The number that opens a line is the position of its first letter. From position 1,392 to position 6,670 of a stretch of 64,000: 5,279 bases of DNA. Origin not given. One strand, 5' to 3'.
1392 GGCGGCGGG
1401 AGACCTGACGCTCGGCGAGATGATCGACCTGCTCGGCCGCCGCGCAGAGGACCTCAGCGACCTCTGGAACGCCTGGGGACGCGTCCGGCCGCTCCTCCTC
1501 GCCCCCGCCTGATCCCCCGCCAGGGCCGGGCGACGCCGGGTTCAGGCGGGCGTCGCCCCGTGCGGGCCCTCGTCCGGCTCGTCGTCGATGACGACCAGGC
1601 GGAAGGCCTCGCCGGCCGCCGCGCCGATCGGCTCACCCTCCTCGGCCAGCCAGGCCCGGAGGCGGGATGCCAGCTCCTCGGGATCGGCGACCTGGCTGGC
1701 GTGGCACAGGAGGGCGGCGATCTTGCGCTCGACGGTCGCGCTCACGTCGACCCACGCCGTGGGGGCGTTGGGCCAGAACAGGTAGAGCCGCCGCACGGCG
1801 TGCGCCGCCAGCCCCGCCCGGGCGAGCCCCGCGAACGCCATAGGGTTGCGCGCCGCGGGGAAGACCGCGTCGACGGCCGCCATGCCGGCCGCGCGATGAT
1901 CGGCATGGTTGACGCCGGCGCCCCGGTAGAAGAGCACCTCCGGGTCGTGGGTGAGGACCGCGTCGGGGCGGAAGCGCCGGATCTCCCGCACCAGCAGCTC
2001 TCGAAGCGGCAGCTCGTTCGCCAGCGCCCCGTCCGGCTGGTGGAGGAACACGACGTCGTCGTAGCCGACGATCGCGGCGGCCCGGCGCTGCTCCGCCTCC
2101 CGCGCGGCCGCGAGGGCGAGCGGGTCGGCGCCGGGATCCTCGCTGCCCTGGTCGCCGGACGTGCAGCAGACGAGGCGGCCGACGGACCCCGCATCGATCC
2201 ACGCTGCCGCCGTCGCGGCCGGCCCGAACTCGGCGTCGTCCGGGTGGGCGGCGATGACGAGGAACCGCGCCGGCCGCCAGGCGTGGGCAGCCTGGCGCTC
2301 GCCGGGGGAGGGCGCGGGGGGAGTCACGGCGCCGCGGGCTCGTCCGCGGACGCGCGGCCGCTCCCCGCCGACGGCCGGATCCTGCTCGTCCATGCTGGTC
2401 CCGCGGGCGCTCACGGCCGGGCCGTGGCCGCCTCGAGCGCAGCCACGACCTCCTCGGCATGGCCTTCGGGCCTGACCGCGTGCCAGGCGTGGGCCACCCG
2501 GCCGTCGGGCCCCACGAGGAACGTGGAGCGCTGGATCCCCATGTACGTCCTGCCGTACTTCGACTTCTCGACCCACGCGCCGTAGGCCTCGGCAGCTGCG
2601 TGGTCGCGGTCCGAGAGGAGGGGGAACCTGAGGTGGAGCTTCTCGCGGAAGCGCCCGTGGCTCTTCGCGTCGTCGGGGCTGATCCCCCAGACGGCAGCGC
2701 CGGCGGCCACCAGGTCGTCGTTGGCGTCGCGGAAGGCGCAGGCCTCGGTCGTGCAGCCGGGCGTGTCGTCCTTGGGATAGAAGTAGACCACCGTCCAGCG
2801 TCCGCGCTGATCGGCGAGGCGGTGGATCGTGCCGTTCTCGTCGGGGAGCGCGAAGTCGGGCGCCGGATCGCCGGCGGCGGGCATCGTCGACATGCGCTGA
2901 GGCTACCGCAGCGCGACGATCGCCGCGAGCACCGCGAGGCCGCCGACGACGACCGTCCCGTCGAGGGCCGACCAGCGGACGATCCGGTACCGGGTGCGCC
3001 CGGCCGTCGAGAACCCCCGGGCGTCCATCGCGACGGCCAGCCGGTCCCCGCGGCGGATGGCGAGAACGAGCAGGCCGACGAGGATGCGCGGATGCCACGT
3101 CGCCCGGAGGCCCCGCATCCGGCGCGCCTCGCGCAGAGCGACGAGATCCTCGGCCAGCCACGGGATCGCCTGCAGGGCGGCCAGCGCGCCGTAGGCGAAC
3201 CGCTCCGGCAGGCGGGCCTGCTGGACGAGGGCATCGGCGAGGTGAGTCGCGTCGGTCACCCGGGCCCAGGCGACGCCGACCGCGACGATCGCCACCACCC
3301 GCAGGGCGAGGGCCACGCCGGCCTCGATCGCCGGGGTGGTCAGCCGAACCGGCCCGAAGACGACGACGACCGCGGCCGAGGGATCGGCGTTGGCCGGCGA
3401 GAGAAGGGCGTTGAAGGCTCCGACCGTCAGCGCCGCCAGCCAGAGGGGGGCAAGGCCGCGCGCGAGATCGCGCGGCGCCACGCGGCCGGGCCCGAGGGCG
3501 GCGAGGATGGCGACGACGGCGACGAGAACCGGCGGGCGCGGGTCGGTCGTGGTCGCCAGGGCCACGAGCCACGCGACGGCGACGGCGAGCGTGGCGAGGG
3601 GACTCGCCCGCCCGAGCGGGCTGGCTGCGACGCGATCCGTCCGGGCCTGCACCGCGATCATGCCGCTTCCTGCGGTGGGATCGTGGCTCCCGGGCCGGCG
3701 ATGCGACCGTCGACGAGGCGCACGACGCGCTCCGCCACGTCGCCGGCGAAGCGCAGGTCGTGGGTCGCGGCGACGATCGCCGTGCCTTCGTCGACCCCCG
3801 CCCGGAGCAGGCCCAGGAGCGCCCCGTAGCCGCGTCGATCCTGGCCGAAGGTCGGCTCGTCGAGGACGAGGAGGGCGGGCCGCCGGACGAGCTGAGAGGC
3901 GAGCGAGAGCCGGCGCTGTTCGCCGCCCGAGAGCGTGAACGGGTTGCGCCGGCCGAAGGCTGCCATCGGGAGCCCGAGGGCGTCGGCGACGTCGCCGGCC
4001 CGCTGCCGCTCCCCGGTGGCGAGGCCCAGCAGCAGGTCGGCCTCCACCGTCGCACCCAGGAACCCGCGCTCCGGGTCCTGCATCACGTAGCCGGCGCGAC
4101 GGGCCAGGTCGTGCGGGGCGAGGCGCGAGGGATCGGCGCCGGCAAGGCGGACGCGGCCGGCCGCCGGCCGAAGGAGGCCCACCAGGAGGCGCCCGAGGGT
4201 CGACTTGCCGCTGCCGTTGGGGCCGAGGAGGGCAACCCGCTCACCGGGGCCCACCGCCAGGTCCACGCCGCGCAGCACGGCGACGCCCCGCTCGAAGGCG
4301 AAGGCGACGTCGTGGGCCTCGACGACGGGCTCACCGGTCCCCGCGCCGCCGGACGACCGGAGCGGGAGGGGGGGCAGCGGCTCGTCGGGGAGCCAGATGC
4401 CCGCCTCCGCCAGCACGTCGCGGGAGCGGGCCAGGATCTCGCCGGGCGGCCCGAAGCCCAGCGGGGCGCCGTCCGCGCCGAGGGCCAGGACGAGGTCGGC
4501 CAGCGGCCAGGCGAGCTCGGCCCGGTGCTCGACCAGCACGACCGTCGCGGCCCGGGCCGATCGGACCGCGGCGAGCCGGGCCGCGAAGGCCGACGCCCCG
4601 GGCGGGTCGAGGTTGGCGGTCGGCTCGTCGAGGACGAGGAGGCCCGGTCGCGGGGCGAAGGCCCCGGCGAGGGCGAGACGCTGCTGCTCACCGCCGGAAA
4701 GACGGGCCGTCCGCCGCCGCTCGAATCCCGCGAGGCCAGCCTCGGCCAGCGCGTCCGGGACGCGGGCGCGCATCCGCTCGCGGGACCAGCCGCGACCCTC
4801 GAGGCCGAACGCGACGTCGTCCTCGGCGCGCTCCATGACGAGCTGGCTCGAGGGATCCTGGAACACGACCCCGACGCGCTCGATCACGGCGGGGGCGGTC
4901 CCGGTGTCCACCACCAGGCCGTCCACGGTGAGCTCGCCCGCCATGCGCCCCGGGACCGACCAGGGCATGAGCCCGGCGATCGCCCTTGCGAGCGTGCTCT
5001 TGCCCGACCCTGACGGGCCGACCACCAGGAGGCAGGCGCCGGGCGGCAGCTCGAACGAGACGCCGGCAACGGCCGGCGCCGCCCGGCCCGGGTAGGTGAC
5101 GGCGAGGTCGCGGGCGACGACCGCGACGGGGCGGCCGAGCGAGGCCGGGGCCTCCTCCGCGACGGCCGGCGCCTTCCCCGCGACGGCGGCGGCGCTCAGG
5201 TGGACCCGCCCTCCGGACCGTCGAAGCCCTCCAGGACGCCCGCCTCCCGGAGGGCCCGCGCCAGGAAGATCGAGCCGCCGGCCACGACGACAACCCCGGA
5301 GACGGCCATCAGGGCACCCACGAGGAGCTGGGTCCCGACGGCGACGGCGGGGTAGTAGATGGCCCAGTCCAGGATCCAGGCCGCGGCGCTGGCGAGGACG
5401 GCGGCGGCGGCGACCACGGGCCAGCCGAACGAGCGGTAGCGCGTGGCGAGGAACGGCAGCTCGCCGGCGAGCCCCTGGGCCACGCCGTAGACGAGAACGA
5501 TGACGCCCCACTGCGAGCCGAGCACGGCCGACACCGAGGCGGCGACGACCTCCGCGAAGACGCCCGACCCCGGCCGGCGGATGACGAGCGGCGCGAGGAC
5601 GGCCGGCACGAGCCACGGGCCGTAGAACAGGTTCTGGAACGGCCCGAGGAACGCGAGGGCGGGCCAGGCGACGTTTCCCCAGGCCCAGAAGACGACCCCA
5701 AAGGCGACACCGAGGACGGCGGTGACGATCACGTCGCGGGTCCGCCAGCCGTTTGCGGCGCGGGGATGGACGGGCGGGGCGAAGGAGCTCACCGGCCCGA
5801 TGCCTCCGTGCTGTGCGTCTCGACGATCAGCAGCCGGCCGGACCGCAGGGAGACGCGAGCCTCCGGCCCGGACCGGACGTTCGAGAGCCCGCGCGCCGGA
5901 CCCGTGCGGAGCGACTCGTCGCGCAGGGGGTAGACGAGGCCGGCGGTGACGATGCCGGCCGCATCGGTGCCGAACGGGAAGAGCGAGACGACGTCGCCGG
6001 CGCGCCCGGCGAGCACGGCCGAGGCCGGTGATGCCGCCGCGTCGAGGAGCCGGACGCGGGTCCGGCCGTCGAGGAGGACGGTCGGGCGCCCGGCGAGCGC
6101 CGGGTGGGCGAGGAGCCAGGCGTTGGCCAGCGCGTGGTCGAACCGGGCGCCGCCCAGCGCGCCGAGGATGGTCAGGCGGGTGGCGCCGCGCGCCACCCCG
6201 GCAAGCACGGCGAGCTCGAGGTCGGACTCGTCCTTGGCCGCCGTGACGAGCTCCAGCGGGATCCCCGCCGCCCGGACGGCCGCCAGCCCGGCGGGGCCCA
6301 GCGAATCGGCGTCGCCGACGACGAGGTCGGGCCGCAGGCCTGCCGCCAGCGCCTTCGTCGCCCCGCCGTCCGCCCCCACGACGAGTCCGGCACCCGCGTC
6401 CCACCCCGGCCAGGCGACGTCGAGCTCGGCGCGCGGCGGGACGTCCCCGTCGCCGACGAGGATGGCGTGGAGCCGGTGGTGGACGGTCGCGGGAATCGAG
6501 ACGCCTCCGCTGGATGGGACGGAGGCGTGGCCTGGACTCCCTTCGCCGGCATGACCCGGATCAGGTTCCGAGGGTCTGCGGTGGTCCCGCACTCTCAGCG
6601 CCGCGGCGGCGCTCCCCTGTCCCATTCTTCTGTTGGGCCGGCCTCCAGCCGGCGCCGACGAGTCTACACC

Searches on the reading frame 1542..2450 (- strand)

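Call 68: search_protein_families(library=pfam, proteins=[window:1542-2450:-], max_evalue=0.000001)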
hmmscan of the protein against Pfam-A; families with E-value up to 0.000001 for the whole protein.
window:1542-2450:- (302 aa): 1 family
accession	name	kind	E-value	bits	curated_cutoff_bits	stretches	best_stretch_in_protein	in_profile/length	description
PF02585.22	PIG-L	-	2.2e-26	93.3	28.2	1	64-195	1-128/129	GlcNAc-PI de-N-acetylase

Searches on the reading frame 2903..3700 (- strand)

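Call 68: search_protein_families(library=pfam, proteins=[window:2903-3700:-], max_evalue=0.000001)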
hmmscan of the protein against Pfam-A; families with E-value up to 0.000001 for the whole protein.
window:2903-3700:- (265 aa): 1 family
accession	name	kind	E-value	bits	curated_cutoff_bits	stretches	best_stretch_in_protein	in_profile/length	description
PF02361.21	CbiQ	-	3e-18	66.7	25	1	27-235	3-213/216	Cobalt transport protein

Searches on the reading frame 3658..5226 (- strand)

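Call 68: search_protein_families(library=pfam, proteins=[window:3658-5226:-], max_evalue=0.000001)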
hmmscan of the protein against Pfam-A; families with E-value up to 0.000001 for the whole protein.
window:3658-5226:- (522 aa): 4 families
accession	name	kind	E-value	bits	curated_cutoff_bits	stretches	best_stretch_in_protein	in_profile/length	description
PF00005.33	ABC_tran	-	7e-57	192.3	25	2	318-459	1-136/137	ABC transporter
PF13304.12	AAA_21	-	7e-15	56.3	27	0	332-354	3-25/304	AAA domain, putative AbiEii toxin, Type IV TA system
PF02463.25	SMC_N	-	3e-09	37.1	40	0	67-224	28-189/220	RecF/RecN/SMC N terminal domain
PF13555.12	AAA_29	-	3.2e-09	36.8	27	0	60-87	19-46/61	P-loop containing region of AAA domain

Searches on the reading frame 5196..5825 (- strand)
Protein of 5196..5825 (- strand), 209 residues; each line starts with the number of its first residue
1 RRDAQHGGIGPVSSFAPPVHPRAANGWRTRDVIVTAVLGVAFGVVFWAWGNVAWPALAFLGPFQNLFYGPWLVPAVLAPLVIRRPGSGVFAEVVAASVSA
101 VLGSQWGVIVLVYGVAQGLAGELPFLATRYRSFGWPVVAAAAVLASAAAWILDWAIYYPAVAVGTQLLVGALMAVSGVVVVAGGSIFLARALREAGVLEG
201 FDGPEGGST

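Call 68: search_protein_families(library=pfam, proteins=[window:5196-5825:-], max_evalue=0.000001)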
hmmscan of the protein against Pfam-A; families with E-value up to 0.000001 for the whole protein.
window:5196-5825:- (209 aa): 1 family
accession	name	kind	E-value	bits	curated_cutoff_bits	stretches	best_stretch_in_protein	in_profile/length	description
PF09819.14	ABC_cobalt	-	1.5e-37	128.9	25.2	1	30-147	1-120/121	ABC-type cobalt transport system, permease component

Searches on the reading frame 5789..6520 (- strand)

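Call 68: search_protein_families(library=pfam, proteins=[window:5789-6520:-], max_evalue=0.000001)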
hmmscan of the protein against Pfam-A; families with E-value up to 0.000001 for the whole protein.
window:5789-6520:- (243 aa): 2 families
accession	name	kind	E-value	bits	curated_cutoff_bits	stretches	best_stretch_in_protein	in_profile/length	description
PF04263.21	TPK_catalytic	-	2.9e-18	66.3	30.7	1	44-140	8-104/113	Thiamin pyrophosphokinase, catalytic domain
PF04265.19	TPK_B1_binding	-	5.5e-08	32.8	22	1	174-229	10-66/67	Thiamin pyrophosphokinase, vitamin B1 binding domain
